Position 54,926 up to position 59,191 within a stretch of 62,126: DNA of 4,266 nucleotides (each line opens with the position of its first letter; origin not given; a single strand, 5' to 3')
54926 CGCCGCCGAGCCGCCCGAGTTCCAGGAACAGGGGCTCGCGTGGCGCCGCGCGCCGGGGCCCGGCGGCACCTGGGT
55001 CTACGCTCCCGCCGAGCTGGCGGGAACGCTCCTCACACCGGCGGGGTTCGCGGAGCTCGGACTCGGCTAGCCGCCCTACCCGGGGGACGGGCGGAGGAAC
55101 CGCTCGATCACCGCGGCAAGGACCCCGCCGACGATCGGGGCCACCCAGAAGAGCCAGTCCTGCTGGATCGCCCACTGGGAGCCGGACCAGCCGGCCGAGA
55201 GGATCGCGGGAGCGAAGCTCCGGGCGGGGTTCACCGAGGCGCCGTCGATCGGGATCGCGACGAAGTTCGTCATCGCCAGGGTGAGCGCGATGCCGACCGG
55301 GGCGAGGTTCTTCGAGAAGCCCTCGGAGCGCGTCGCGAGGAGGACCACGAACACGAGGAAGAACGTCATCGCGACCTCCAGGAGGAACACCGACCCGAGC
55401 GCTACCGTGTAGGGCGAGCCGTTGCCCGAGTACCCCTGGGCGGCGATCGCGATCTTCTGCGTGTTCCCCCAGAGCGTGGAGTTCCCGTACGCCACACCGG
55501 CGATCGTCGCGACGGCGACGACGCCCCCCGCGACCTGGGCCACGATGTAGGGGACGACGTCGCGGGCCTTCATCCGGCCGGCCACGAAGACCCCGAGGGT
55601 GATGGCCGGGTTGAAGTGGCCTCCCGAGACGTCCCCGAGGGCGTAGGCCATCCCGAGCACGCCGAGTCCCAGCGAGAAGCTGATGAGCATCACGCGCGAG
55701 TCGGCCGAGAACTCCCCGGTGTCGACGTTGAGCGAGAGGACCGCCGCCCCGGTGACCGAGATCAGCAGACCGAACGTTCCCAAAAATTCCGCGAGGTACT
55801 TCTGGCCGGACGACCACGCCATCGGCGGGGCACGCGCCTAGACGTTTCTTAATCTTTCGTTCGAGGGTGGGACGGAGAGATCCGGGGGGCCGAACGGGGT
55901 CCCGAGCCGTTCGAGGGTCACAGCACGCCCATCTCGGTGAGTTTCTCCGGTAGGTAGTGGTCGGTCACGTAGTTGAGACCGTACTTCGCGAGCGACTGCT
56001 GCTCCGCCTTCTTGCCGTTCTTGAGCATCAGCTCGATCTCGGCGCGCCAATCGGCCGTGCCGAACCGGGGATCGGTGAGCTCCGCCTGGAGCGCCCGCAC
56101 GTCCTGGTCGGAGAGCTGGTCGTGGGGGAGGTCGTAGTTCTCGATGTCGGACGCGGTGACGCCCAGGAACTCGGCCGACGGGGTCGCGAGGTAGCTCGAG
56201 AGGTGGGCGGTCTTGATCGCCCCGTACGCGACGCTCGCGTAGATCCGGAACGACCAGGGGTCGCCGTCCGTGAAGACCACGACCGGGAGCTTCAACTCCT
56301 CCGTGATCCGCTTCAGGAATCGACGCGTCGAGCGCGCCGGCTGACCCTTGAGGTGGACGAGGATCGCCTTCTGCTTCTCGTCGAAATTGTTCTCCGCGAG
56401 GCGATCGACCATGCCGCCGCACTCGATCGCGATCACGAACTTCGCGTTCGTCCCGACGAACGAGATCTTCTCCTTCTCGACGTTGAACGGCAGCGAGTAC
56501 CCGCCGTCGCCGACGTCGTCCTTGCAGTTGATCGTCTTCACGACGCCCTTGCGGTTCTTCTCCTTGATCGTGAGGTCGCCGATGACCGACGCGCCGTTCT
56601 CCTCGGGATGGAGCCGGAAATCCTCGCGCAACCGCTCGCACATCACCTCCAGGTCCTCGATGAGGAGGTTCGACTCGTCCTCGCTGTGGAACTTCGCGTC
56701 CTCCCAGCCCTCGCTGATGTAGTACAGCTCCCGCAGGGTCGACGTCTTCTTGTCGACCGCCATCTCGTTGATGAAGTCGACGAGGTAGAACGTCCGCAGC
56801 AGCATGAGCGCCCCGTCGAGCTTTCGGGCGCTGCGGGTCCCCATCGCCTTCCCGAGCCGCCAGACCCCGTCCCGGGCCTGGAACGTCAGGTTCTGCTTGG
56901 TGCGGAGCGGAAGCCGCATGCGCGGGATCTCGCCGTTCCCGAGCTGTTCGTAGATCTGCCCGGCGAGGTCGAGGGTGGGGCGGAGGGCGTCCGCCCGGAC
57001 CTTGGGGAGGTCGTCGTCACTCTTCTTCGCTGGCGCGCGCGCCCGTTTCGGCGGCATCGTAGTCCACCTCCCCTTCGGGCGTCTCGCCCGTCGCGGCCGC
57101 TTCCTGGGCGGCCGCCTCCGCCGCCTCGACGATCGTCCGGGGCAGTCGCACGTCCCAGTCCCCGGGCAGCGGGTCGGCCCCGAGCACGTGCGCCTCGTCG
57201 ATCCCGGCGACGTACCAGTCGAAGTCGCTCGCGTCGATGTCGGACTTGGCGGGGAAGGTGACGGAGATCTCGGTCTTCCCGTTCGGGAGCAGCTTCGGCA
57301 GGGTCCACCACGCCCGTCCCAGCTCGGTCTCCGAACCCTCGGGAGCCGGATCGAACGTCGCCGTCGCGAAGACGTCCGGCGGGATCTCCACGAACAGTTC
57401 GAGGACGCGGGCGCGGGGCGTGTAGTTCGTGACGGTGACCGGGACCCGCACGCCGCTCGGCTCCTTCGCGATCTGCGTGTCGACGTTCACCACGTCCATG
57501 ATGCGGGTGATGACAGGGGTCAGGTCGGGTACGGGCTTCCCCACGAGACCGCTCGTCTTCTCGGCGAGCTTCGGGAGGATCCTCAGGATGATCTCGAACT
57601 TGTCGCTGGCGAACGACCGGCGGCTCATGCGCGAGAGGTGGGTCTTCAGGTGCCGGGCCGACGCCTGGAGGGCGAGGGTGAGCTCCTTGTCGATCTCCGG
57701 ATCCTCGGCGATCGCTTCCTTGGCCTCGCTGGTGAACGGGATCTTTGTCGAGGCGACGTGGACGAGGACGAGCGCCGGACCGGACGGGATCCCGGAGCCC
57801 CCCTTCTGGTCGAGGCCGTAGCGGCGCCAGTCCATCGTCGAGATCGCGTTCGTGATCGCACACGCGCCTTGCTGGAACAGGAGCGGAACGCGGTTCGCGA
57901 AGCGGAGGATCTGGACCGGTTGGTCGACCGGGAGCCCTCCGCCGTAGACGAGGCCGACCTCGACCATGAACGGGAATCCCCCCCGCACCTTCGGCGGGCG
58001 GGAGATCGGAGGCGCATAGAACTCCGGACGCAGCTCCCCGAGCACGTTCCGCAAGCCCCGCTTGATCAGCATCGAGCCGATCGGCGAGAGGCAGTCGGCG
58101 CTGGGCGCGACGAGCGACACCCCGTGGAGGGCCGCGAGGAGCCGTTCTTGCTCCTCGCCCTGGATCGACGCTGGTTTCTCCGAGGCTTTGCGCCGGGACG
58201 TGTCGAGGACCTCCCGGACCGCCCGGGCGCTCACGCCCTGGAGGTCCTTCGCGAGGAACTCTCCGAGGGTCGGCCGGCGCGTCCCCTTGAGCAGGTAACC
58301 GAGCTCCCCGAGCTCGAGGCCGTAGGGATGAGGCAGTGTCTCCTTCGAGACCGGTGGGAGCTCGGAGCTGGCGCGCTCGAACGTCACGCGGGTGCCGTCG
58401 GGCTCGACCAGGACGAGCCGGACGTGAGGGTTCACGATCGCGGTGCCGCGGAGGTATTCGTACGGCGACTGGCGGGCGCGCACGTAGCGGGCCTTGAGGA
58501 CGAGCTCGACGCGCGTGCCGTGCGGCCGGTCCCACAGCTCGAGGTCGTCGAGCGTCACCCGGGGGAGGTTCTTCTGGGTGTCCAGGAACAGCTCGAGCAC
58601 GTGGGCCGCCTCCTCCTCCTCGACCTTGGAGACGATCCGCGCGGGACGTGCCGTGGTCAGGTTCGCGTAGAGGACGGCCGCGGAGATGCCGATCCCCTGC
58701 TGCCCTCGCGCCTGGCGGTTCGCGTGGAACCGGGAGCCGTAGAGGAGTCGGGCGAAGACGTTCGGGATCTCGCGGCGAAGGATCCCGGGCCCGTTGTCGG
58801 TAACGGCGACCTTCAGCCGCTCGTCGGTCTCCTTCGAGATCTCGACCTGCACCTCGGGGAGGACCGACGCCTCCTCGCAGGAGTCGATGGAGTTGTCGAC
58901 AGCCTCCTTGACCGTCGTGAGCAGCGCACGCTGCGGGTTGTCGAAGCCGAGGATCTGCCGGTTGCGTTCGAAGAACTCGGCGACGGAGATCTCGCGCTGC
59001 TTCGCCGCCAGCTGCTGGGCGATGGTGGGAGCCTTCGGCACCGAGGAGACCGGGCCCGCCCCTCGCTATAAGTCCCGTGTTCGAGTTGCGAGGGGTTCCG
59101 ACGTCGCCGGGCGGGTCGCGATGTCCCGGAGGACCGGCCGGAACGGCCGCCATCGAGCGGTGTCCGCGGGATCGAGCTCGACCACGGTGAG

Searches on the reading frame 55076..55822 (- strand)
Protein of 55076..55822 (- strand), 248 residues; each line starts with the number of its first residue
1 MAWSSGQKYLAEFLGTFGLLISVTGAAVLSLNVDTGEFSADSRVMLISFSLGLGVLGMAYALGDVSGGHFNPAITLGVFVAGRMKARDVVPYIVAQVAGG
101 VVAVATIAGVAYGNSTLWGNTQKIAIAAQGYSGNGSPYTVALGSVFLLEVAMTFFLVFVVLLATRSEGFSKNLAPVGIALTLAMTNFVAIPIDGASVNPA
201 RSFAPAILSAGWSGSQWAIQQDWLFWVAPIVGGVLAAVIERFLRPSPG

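Call 85: search_protein_families(library=pfam, proteins=[window:55076-55822:-], max_evalue=0.01)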
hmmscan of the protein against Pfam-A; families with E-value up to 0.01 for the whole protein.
window:55076-55822:- (248 aa): 1 family
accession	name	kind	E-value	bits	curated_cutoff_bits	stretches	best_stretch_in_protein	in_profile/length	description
PF00230.25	MIP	-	2e-44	152.5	25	1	3-239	5-221/222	Major intrinsic protein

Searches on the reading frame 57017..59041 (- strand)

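Call 80: search_protein_families(library=pfam, proteins=[window:57017-59041:-], max_evalue=0.001)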
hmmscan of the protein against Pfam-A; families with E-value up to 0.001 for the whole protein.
window:57017-59041:- (674 aa): 4 families
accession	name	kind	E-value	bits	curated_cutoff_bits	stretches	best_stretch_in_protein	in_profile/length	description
PF09239.17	Topo-VIb_trans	-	1.3e-56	191.2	24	1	313-476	1-154/159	Topoisomerase VI B subunit, transducer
PF02518.31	HATPase_c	-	1.2e-09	39.1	26.4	1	37-126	3-82/111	Histidine kinase-, DNA gyrase B-, and HSP90-like ATPase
PF13589.12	HATPase_c_3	-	6.9e-09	36.3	25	1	43-151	6-105/137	Histidine kinase-, DNA gyrase B-, and HSP90-like ATPase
PF18000.7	Top6b_C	-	1.1e-06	29.1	28.6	1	502-619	2-110/111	Type 2 DNA topoisomerase 6 subunit B C-terminal domain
